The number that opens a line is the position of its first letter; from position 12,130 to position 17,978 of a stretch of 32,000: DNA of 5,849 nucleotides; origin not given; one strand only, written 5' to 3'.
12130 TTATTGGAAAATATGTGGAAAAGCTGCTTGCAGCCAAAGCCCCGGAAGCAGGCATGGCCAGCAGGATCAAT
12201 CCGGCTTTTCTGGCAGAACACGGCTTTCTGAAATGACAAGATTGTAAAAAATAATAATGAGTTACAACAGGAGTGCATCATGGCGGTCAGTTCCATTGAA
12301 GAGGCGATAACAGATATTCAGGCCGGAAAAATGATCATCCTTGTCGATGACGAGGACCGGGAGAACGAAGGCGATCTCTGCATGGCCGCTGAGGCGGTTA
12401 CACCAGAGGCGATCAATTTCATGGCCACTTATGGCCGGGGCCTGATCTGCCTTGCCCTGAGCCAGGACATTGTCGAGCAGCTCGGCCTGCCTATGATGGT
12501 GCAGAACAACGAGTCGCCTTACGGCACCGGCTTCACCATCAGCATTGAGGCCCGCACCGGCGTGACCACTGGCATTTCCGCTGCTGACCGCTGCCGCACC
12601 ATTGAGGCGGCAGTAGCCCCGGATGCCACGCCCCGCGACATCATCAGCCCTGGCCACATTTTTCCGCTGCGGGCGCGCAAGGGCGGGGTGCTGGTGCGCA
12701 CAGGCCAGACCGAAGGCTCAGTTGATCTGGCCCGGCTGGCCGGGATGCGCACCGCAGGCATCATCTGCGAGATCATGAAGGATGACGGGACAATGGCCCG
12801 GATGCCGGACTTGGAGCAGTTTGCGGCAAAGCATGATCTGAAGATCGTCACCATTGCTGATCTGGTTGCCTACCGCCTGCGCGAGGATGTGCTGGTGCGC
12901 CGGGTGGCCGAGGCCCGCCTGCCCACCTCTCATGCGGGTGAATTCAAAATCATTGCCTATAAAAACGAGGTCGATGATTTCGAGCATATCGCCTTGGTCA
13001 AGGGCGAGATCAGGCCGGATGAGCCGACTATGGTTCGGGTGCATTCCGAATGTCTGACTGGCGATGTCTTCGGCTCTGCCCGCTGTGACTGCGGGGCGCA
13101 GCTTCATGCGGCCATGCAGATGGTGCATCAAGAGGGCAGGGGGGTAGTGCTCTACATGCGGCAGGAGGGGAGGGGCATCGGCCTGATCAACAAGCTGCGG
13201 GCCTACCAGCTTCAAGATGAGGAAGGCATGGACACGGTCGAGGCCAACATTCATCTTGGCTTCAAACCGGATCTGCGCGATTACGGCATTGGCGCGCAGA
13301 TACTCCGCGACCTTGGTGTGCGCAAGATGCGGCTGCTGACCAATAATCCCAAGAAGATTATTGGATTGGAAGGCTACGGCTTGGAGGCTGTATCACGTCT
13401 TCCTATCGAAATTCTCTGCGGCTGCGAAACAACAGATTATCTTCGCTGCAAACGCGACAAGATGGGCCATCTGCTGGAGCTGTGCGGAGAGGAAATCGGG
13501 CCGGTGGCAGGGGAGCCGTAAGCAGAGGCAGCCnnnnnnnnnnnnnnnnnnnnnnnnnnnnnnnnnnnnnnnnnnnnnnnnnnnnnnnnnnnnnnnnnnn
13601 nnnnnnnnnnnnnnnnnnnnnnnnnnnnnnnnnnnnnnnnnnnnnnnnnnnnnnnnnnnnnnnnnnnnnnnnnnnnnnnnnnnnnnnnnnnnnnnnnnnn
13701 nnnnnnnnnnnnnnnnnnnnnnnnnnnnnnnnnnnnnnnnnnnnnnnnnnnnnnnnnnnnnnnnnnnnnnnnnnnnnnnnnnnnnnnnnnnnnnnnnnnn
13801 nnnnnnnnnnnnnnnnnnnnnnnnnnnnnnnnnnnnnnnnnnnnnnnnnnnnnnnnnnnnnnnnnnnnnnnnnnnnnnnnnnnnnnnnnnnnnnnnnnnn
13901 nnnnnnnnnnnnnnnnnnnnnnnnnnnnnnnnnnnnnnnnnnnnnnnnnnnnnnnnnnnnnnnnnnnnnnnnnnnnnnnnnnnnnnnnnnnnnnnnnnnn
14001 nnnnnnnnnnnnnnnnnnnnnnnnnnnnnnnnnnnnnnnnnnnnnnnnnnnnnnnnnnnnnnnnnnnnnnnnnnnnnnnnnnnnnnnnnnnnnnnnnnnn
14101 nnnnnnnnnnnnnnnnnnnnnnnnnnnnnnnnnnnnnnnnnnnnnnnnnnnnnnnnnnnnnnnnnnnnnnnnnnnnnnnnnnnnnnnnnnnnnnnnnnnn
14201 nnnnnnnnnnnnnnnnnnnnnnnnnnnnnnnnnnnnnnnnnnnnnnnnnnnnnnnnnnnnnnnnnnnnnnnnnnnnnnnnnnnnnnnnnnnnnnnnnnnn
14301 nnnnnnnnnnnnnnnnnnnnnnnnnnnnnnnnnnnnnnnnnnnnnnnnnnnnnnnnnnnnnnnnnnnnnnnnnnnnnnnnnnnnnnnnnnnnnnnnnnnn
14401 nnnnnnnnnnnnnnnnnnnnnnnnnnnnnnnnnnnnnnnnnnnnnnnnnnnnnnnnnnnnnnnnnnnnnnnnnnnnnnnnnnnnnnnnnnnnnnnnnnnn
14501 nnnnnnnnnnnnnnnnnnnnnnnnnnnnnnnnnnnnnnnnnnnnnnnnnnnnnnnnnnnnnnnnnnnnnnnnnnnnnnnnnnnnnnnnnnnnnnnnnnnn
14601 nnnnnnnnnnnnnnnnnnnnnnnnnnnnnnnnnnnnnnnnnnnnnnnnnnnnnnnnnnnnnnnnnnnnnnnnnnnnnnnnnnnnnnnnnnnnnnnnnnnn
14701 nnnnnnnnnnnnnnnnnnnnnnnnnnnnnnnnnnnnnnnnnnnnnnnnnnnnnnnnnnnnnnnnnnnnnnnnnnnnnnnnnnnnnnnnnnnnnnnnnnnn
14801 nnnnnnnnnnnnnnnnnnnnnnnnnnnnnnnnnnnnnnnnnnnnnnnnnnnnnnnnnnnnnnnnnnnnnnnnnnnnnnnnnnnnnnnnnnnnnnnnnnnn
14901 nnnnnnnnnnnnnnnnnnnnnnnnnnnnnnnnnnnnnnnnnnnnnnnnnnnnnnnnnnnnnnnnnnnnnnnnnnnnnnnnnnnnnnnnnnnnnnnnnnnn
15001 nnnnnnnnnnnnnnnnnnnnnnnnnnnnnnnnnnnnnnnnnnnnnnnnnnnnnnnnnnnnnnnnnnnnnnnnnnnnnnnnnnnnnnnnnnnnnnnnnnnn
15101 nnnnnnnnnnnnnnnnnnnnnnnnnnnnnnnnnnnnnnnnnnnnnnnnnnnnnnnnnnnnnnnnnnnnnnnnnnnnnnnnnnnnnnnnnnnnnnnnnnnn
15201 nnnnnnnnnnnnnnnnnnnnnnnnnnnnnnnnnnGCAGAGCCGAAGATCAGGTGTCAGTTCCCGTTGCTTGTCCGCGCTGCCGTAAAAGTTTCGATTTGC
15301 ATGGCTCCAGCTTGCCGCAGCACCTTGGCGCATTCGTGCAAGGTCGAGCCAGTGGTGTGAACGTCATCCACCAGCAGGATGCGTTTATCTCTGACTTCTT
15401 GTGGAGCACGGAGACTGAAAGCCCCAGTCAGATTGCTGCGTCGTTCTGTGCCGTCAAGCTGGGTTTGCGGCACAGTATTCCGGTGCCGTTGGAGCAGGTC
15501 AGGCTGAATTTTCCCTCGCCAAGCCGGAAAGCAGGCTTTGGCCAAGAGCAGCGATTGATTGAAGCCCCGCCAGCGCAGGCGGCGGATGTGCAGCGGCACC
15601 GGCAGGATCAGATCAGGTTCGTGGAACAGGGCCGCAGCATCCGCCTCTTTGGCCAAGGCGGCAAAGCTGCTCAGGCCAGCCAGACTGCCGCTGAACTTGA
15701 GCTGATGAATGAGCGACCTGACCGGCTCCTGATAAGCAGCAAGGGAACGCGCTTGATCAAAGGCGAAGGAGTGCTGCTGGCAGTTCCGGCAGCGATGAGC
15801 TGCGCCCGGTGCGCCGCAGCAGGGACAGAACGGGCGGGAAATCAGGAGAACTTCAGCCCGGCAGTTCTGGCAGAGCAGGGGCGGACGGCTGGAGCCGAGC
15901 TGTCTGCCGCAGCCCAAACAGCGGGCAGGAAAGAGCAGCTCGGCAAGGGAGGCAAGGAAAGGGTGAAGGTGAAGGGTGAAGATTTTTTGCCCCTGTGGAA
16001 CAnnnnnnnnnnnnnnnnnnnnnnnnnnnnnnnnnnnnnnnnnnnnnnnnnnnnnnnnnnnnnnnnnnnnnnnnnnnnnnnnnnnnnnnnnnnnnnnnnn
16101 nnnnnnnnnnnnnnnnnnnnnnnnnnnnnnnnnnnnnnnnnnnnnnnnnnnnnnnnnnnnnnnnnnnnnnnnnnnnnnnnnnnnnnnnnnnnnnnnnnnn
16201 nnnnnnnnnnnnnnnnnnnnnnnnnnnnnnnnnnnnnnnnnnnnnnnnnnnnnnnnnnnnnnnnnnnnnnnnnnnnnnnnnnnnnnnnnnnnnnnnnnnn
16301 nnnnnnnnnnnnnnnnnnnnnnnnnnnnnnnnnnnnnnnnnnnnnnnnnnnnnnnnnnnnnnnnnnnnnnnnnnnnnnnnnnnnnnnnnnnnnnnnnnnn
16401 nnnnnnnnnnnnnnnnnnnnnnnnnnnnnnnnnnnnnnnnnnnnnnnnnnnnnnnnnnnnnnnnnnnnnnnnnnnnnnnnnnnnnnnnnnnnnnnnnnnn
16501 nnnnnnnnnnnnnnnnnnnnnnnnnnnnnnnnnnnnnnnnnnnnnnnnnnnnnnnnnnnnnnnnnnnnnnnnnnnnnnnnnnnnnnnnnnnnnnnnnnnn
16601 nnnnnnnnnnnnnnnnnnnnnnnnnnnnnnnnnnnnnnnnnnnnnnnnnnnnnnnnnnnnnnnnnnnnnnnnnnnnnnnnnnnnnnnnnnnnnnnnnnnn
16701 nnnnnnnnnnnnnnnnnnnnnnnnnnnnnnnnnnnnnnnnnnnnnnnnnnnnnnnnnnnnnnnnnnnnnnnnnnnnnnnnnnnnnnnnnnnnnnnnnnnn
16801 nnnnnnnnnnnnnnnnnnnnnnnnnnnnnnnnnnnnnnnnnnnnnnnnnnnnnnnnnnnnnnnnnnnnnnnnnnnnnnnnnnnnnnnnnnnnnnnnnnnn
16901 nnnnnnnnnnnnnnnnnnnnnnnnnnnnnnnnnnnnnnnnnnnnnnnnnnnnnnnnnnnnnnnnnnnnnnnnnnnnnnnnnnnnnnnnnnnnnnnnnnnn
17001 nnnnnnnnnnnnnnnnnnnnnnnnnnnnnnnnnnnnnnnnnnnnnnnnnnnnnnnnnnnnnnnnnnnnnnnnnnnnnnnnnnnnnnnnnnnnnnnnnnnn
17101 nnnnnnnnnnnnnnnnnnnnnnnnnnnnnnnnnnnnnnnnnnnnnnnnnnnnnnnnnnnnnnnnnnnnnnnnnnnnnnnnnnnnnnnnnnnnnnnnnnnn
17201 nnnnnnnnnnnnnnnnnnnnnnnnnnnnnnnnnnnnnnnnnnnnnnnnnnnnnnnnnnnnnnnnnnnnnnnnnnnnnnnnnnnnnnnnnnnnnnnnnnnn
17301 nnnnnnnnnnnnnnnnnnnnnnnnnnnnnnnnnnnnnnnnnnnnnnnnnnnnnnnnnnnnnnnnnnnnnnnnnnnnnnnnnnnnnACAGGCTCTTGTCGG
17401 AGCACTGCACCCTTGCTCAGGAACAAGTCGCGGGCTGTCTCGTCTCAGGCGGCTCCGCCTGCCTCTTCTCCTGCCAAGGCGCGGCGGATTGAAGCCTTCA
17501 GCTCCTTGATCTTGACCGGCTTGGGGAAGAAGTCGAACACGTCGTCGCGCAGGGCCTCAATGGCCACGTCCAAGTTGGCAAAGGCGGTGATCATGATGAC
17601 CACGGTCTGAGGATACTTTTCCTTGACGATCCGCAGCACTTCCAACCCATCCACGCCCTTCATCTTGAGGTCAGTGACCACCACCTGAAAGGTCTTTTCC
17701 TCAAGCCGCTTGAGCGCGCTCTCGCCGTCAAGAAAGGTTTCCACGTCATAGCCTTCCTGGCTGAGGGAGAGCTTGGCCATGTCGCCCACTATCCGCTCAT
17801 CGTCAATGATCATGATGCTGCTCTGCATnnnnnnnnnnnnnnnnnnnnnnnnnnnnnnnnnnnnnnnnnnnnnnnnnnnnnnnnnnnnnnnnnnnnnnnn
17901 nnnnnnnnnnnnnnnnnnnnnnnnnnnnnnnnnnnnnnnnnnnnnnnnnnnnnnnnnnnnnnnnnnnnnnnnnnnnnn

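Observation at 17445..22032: Four-gene coupled operon: two paralogous T2SSE_N-(DUF202)n membrane proteins wired to a HAMP histidine kinase and a receiver-only regulator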

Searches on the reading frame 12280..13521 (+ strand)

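Call 19: search_protein_families(library=pfam, proteins=[window:12280-13521:+], max_evalue=0.001)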
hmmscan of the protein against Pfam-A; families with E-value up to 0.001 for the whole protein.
window:12280-13521:+ (413 aa): 2 families
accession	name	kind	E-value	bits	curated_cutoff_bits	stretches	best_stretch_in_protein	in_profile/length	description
PF00926.24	DHBP_synthase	-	7.6e-87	290.2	26.4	1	7-198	1-191/191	3,4-dihydroxy-2-butanone 4-phosphate synthase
PF00925.25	GTP_cyclohydro2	-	1.1e-77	259.7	23.3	1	208-375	2-165/165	GTP cyclohydrolase II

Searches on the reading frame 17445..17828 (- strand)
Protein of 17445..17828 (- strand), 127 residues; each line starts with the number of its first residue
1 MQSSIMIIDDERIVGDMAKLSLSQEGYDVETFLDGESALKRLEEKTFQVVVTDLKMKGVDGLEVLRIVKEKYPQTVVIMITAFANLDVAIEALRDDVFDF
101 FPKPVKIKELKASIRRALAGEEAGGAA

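Call 3: search_protein_families(library=pfam, proteins=[window:17445-17828:-], max_evalue=1)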
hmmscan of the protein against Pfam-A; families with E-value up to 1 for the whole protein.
window:17445-17828:- (127 aa): 6 families
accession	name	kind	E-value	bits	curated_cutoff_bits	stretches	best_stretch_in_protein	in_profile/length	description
PF00072.30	Response_reg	-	2.3e-27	95.8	30.2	1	5-114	1-110/111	Response regulator receiver domain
PF23198.2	PDE8A_N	-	0.014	15.8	29.6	1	23-82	31-91/147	PDE8A-like, N-terminal domain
PF20161.5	VpsR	-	0.019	15.1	23.7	1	21-114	26-120/121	VpsR domain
PF08952.17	DUF1866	-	0.068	13.5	23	1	31-58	76-105/146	Domain of unknown function (DUF1866)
PF00164.32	Ribosom_S12_S23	-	0.085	13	22.3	1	17-58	36-76/110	Ribosomal protein S12/S23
PF21194.3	TadZ-like_ARD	-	0.088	13.6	27.4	0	65-100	19-52/108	TadZ-like, receiver domain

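Call 4: search_protein_families(library=ncbifam, proteins=[window:17445-17828:-], max_evalue=1)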
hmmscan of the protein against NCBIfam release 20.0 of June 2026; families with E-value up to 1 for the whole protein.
window:17445-17828:- (127 aa): 104 families (the best 25 are shown)
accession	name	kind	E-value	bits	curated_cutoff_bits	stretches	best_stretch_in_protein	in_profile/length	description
TIGR01818.1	ntrC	equivalog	9.5e-25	87.3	558.6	1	5-122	1-118/463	nitrogen regulation protein NR(I)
NF008469.0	PRK11361.1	equivalog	6.5e-24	84.4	714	1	3-118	5-120/461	acetoacetate metabolism transcriptional regulator AtoC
NF008176.1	PRK10923.1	equivalog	4.4e-23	81.6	620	1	3-119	4-120/469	nitrogen regulation protein NR(I)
NF006900.1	PRK09390.1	equivalog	1.8e-21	76.6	255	1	3-121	5-123/203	response regulator FixJ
NF051870.1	NAssimRespRegNtrX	equivalog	3.5e-21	75.6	600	1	3-120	2-121/452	nitrogen assimilation response regulator NtrX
NF053512.1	nitric_RR_NosR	exception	2.6e-20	72.9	400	1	5-120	1-117/422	response regulator c-di-GMP phosphodiesterase, NosR family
NF047793.1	ResRegPgtA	equivalog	9.6e-19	67.5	650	1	2-120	5-123/414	two-component system response regulator PgtA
NF052313.1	T9SS_RR_PorX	equivalog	3e-18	65.9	300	1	4-120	2-118/513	T9SS response regulator signal transducer PorX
NF040689.1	MtrAB_MtrA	equivalog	5.4e-18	65.1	300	1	5-119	1-114/219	MtrAB system response regulator MtrA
NF007689.0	PRK10365.1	equivalog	1.3e-17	63.8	760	1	4-121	7-124/441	sigma-54-dependent response regulator transcription factor ZraR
NF041946.1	LuxO_transreg_Vib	equivalog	1.4e-17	63.7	800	1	8-121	2-115/463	quorum-sensing sigma-54 dependent transcriptional regulator LuxO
NF011695.0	PRK15115.1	equivalog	2e-17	63.1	763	1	3-120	7-124/445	two-component system response regulator GlrR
NF046022.1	RespRegCpdRBruc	equivalog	4.4e-17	62.2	180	1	5-119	4-118/120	cell cycle two-component system response regulator CpdR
NF040749.1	tetrathio_RR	equivalog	6.9e-17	61.8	290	1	5-119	2-116/191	tetrathionate respiration response regulator TtrR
NF040534.1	resp_reg_YycF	equivalog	1.1e-16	60.8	340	1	4-118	2-115/231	response regulator YycF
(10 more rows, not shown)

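Call 87: search_protein_families(library=padloc, proteins=[window:17445-17828:-], max_evalue=0.001)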
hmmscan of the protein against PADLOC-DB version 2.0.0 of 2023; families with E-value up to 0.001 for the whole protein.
window:17445-17828:- (127 aa): 1 family
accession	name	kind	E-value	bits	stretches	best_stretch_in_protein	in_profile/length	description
PDLC04055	PD-T4-6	-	2e-09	34.8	1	2-120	365-485/496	-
